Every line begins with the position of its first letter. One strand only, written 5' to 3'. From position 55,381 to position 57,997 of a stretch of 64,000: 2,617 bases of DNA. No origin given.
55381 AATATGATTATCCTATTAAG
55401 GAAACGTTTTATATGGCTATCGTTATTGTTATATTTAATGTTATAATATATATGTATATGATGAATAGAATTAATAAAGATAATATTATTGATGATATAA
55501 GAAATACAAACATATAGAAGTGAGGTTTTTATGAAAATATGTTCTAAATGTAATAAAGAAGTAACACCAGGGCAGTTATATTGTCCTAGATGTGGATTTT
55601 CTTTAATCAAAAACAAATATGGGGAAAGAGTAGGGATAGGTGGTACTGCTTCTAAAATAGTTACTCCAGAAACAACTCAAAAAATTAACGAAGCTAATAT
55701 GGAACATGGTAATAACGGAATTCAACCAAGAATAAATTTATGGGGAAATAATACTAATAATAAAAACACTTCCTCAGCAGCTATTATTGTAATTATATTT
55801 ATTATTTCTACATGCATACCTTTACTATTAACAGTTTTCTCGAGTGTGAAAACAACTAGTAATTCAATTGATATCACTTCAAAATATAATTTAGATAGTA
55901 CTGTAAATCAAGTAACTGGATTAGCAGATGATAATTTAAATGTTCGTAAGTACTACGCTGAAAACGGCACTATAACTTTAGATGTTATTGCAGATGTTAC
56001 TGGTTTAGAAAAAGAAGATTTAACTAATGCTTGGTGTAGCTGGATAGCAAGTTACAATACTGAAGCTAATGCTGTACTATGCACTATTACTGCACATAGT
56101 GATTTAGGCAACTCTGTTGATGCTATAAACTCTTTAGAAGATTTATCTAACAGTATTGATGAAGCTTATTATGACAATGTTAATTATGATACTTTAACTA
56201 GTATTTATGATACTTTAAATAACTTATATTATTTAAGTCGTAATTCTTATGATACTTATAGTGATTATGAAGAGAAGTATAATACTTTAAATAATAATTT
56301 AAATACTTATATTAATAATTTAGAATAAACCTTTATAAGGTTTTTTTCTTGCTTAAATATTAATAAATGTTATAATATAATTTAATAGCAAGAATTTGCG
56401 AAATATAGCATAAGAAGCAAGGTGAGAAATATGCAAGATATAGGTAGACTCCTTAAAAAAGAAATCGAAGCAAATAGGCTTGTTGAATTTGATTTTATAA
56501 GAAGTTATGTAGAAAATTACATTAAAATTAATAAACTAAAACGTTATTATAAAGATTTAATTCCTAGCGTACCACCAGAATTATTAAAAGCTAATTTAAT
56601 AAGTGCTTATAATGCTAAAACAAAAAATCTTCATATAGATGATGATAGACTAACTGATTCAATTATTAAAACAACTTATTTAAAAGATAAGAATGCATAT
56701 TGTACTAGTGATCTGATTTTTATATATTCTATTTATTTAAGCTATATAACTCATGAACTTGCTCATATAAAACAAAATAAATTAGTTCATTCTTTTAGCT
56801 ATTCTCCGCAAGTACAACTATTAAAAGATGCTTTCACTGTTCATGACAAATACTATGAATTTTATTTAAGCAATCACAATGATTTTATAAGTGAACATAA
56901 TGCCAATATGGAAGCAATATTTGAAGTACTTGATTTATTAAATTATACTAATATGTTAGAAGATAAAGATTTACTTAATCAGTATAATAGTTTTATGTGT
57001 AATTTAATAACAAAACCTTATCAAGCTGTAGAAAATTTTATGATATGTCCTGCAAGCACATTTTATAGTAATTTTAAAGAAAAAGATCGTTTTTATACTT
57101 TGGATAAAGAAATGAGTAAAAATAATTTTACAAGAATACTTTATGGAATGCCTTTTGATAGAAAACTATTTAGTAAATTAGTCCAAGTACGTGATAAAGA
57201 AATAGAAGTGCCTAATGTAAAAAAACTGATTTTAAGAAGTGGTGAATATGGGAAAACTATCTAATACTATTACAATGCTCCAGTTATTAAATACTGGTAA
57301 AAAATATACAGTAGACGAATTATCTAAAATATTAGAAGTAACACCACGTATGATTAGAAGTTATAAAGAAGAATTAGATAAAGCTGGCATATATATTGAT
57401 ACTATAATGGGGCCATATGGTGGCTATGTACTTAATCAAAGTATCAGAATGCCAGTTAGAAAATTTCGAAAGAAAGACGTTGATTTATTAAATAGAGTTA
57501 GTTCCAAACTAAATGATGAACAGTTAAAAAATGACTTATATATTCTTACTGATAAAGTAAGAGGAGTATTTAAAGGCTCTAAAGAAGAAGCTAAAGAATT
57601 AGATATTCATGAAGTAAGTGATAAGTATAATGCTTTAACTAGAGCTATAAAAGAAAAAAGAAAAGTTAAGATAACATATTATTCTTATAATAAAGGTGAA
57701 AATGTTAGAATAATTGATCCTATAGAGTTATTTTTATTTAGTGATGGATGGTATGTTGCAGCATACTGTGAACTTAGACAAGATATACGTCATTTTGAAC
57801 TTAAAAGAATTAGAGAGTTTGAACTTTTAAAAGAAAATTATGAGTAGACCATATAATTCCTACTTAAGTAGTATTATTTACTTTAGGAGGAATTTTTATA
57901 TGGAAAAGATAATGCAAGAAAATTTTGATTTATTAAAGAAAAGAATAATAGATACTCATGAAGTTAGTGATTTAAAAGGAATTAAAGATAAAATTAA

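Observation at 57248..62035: Candidate nucleotide-modifying (possibly antiviral) module: WYL regulator - SIS-like - Ham1/ITPase-like, then CYTH - short viperin-like radical SAM - LysR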

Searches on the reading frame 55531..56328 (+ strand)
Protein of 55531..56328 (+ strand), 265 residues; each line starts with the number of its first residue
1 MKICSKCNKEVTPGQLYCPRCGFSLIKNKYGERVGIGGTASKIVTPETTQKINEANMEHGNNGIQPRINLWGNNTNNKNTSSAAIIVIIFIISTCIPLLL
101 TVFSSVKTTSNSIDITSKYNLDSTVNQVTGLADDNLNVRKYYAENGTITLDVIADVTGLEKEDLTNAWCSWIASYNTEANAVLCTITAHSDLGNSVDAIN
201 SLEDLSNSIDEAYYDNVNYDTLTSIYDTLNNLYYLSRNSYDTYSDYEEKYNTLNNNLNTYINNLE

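Call 3: search_protein_families(library=pfam, proteins=[window:55531-56328:+], max_evalue=0.01)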
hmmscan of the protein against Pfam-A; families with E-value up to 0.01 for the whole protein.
window:55531-56328:+ (265 aa): 4 families
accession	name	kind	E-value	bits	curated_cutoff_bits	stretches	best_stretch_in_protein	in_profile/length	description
PF13240.11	Zn_Ribbon_1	-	2.4e-06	27.6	25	1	4-25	2-23/23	zinc-ribbon domain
PF12773.13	DZR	-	0.0022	18.6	27.3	1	4-22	27-45/45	Double zinc ribbon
PF13248.11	Zn_ribbon_3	-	0.0046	16.8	27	1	1-22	2-23/26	zinc-ribbon domain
PF17032.10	Zn_ribbon_15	-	0.0058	17.8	28.9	0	2-22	53-73/73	zinc-ribbon family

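Call 4: search_protein_families(library=ncbifam, proteins=[window:55531-56328:+], max_evalue=0.01)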
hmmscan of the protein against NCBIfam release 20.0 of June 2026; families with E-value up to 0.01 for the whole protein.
window:55531-56328:+ (265 aa): 0 families

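Call 5: search_protein_families(library=padloc, proteins=[window:55531-56328:+], max_evalue=0.01)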
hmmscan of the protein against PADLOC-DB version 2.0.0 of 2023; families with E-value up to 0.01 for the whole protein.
window:55531-56328:+ (265 aa): 0 families

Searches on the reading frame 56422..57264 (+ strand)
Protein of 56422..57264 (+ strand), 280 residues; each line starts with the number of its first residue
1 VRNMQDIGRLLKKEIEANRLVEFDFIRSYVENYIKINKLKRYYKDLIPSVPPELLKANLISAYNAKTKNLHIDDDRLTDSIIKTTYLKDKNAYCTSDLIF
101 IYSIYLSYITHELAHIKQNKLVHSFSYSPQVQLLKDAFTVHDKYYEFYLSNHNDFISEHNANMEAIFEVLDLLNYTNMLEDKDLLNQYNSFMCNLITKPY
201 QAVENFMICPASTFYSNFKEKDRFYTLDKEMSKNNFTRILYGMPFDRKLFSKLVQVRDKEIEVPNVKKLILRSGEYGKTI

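Call 3: search_protein_families(library=pfam, proteins=[window:56422-57264:+], max_evalue=0.01)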
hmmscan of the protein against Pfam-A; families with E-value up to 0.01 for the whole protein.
window:56422-57264:+ (280 aa): 0 families

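Call 4: search_protein_families(library=ncbifam, proteins=[window:56422-57264:+], max_evalue=0.01)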
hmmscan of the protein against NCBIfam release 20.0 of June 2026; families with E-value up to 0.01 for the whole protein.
window:56422-57264:+ (280 aa): 0 families

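Call 5: search_protein_families(library=padloc, proteins=[window:56422-57264:+], max_evalue=0.01)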
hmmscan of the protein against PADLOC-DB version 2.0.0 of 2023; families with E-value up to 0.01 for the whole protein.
window:56422-57264:+ (280 aa): 0 families

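Call 101: search_protein_families(library=phrogs, proteins=[window:56422-57264:+], max_evalue=0.001)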
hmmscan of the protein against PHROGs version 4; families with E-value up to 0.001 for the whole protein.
window:56422-57264:+ (280 aa): 0 families

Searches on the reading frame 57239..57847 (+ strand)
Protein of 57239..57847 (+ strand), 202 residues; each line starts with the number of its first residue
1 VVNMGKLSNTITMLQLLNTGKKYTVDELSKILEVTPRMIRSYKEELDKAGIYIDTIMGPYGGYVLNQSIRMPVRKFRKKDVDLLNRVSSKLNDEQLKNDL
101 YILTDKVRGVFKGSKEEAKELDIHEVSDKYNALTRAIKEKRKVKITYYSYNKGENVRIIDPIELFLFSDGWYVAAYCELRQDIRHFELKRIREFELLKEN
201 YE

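Call 3: search_protein_families(library=pfam, proteins=[window:57239-57847:+], max_evalue=0.01)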
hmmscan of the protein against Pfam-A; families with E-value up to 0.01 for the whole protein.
window:57239-57847:+ (202 aa): 4 families
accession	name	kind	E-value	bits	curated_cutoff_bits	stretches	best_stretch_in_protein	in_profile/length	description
PF13280.12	WYL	-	3.2e-20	72.3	21.8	1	130-195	3-69/70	WYL domain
PF08279.18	HTH_11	-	8.5e-07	29.2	25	1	12-63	4-54/55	HTH domain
PF02082.26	Rrf2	-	3.6e-05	24.4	30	1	11-68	12-68/132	Iron-dependent Transcriptional regulator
PF13411.12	MerR_1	-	0.00069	20.1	21.6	0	23-45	1-23/69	MerR HTH family regulatory protein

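Call 4: search_protein_families(library=ncbifam, proteins=[window:57239-57847:+], max_evalue=0.01)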
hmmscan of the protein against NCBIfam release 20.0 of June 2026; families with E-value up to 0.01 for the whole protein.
window:57239-57847:+ (202 aa): 1 family
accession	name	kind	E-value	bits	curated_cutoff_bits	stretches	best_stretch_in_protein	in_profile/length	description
NF041852.1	trans_reg_HypR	equivalog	0.0093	16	180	0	19-68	19-67/139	redox-sensitive transcriptional regulator HypR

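Call 5: search_protein_families(library=padloc, proteins=[window:57239-57847:+], max_evalue=0.01)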
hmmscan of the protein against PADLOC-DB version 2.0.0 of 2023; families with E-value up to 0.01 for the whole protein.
window:57239-57847:+ (202 aa): 5 families
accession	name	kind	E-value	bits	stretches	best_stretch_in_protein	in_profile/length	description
PDLC01457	WYL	-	1.1e-32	111.5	1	10-201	6-198/229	"CAS-I,CAS-II,CAS-III,CAS-IV,CAS-V,CAS-VI; associated_signaling"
PDLC01652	WYL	-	1.7e-15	55.7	1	121-196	11-77/162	"CAS-I,CAS-II,CAS-III,CAS-IV,CAS-V,CAS-VI; associated_signaling"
PDLC03787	RTasWYL-YodC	-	1.4e-10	38.9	1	26-198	188-351/354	DRT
PDLC01766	Cas3c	-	1.1e-06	25.1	1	124-202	131-212/1009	-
PDLC01438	Csa3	-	0.0039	15.3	1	8-134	148-257/305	"CAS-I,CAS-II,CAS-III,CAS-IV,CAS-V,CAS-VI; associated_signaling"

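Call 101: search_protein_families(library=phrogs, proteins=[window:57239-57847:+], max_evalue=0.001)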
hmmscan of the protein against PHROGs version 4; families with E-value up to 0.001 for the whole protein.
window:57239-57847:+ (202 aa): 1 family
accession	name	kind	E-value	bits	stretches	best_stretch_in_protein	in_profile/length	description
phrog_13105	-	unknown function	2.6e-17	64.2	1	13-199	10-217/239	-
